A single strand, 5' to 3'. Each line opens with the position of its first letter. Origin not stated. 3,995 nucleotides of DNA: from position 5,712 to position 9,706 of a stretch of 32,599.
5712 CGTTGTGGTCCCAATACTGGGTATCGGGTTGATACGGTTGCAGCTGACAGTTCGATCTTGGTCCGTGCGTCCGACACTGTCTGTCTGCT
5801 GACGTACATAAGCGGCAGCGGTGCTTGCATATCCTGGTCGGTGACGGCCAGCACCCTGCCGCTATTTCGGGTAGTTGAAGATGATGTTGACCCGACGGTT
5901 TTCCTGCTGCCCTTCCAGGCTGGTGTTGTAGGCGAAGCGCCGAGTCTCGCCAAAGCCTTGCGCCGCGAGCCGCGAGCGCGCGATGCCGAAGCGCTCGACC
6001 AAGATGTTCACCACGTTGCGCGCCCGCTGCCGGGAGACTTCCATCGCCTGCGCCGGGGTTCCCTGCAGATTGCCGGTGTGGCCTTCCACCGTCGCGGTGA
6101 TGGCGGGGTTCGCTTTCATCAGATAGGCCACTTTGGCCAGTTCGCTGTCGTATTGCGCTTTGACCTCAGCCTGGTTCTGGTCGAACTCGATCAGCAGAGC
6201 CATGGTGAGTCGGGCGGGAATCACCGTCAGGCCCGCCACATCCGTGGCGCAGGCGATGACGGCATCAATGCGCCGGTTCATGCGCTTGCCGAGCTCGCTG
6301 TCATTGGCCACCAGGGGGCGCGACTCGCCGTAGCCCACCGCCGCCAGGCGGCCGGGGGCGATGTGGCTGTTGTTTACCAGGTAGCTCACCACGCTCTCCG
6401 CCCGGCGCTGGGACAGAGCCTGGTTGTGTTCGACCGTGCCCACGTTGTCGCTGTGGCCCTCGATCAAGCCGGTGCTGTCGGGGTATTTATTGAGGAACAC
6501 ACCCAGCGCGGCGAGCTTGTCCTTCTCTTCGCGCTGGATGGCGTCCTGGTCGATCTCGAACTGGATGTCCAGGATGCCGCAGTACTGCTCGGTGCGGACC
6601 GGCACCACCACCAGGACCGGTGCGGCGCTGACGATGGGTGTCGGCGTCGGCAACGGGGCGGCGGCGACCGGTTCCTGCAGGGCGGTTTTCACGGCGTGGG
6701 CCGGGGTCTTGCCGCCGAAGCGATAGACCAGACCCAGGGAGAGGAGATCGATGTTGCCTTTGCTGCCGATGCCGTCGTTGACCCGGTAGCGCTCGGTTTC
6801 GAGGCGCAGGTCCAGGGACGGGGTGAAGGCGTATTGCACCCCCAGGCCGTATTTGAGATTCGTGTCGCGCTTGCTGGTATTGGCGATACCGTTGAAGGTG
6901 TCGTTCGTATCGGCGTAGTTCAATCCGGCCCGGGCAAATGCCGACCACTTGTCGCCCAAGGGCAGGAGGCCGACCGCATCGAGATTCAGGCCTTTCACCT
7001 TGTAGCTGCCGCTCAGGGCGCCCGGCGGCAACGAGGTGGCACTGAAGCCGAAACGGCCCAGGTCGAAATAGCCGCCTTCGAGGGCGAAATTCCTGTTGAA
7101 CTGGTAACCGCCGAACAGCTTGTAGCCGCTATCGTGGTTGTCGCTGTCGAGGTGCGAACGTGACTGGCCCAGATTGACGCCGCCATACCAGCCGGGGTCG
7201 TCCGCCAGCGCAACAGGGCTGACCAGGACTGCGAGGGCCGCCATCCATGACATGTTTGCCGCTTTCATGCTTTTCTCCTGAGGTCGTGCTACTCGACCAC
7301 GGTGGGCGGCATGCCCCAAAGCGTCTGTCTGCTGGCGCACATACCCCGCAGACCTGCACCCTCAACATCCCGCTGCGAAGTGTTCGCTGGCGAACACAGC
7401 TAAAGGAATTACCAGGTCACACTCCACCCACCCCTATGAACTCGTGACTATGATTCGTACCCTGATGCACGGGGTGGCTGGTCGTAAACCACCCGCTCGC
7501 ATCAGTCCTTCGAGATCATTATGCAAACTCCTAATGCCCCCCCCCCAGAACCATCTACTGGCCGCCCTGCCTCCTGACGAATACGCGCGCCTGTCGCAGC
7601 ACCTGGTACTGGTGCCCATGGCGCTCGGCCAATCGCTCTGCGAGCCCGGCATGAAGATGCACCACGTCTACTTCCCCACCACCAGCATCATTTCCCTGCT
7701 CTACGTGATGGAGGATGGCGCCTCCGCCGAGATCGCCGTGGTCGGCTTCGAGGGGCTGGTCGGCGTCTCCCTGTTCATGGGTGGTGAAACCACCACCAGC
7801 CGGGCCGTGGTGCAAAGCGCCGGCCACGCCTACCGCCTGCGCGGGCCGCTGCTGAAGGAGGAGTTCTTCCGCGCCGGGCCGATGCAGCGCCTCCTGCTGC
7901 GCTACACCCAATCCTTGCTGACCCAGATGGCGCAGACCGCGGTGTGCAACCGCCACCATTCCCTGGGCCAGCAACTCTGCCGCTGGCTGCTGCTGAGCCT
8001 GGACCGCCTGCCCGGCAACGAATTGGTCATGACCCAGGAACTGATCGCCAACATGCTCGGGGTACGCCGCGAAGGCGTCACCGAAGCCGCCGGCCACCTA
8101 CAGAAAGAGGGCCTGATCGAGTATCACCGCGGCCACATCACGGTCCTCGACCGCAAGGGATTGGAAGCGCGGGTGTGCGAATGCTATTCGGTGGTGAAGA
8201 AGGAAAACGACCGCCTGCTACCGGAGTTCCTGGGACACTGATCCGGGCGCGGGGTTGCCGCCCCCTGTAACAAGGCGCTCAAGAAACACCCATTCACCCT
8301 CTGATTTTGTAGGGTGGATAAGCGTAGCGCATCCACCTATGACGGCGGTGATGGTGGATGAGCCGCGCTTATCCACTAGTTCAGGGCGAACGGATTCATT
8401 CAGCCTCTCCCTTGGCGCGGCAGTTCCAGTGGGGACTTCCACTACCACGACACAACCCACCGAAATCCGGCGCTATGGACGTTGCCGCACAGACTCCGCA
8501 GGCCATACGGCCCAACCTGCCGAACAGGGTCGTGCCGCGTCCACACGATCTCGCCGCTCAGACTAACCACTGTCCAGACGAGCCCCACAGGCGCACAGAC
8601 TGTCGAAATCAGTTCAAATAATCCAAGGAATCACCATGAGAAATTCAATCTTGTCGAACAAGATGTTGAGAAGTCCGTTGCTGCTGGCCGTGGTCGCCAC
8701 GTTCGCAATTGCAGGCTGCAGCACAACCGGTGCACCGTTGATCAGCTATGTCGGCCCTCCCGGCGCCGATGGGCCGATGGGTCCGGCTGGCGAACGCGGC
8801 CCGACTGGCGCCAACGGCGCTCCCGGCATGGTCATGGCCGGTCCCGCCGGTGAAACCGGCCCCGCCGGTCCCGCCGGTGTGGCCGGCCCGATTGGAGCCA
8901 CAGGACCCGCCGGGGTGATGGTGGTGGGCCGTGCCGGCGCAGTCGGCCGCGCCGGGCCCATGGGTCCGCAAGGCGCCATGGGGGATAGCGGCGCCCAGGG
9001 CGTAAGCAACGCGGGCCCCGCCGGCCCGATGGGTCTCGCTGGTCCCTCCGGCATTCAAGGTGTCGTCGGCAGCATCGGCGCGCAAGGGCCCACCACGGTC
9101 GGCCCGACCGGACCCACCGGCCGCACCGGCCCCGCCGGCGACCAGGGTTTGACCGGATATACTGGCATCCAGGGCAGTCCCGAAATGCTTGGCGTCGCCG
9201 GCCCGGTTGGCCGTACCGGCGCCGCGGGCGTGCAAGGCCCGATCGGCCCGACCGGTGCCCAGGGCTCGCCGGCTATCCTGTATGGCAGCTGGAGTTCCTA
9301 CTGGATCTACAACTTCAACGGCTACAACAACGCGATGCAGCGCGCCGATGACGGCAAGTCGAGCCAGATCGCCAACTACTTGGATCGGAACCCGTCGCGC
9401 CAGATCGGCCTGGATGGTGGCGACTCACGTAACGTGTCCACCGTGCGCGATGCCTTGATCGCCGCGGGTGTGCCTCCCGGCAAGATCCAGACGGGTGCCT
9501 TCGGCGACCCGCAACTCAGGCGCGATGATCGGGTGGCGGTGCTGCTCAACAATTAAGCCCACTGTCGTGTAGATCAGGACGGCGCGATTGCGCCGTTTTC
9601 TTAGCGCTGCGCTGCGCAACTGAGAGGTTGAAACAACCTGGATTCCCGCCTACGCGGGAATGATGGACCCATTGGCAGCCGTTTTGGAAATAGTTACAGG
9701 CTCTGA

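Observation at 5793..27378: A recurrent, gene-oriented 16-bp box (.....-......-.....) marks at least six promoter regions in a window encoding three Crp/Fnr paralogues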

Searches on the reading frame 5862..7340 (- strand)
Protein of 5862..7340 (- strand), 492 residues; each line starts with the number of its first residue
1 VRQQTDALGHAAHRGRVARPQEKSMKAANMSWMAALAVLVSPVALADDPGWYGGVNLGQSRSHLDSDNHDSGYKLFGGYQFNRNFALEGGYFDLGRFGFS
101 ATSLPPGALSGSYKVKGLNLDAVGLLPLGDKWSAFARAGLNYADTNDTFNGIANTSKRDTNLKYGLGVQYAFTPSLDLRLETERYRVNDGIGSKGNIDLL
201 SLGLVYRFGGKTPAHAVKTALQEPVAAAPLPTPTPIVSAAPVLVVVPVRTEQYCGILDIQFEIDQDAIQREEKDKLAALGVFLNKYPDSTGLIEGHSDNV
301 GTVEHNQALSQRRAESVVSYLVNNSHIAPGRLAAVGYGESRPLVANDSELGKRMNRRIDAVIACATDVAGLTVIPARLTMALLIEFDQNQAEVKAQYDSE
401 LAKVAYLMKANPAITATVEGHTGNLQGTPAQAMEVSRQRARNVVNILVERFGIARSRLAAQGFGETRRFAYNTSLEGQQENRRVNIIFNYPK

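Call 6: search_protein_families(library=pfam, proteins=[window:5862-7340:-], max_evalue=0.01)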
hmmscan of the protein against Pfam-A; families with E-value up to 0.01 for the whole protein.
window:5862-7340:- (492 aa): 4 families
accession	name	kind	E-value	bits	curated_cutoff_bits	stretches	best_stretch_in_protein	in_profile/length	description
PF00691.25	OmpA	-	4.9e-37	126.6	27.2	2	386-482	2-98/98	OmpA family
PF01389.23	OmpA_membrane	-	5.5e-23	82.1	21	1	50-210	5-178/180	OmpA-like transmembrane domain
PF13505.12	OMP_b-brl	-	4.6e-22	79.4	28.7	1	34-208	4-175/175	Outer membrane protein beta-barrel domain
PF13609.12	Porin_4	-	0.003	17.8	27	1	64-216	177-300/310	Gram-negative porin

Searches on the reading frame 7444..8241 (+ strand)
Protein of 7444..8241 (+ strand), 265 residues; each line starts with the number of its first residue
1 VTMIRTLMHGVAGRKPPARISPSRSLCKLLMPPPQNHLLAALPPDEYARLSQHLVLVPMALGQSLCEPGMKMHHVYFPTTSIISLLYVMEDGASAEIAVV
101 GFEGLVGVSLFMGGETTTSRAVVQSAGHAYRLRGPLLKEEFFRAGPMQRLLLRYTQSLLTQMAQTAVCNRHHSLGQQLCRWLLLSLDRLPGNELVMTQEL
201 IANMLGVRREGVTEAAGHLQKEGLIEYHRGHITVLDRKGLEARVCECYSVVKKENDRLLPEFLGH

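Call 6: search_protein_families(library=pfam, proteins=[window:7444-8241:+], max_evalue=0.01)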
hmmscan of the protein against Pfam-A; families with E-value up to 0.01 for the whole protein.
window:7444-8241:+ (265 aa): 4 families
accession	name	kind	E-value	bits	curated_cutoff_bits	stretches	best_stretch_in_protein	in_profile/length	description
PF13545.12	HTH_Crp_2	-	2.6e-16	59.8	27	1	176-242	1-69/70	Crp-like helix-turn-helix domain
PF00027.35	cNMP_binding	-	1e-05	25.8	27.5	1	62-136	7-81/89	Cyclic nucleotide-binding domain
PF12802.13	MarR_2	-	0.00059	20.4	27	1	182-227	10-52/61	MarR family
PF00392.27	GntR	-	0.0044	17.1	27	0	197-231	26-60/64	Bacterial regulatory proteins, gntR family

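Call 26: search_protein_families(library=ncbifam, proteins=[window:7444-8241:+], max_evalue=0.01)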
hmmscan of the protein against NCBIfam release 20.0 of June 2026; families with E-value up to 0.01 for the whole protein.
window:7444-8241:+ (265 aa): 4 families
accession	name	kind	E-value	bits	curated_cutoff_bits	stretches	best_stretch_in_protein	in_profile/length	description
TIGR03697.1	NtcA_cyano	equivalog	1.4e-05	24.9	244.95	1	64-241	3-189/193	global nitrogen regulator NtcA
NF010499.0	PRK13918.1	equivalog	0.00085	18.9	274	1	196-241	153-198/205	CRP/FNR family transcriptional regulator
NF045989.1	TransRegFnrLRhodb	equivalog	0.0034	16.6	300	0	193-240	183-231/245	transcriptional regulator FnrL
NF007588.0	PRK10225.1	equivalog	0.0065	15.8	442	1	179-239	18-78/257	Uxu operon transcriptional regulator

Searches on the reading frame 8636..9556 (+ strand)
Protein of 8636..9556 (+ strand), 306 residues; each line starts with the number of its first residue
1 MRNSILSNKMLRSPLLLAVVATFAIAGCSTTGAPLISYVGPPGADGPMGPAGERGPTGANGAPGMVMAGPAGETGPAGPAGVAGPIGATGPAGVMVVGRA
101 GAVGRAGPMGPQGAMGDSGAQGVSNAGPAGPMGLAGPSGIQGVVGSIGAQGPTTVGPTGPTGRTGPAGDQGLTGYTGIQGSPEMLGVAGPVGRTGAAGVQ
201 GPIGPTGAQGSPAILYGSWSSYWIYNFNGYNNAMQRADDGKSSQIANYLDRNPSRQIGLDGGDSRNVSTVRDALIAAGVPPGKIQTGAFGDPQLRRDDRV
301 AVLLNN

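Call 6: search_protein_families(library=pfam, proteins=[window:8636-9556:+], max_evalue=0.01)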
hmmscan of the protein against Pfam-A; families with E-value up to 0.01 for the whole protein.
window:8636-9556:+ (306 aa): 1 family
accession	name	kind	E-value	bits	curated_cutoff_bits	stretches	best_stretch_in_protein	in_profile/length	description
PF01391.23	Collagen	-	1e-22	80.1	27.2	3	156-212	1-57/60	Collagen triple helix repeat (20 copies)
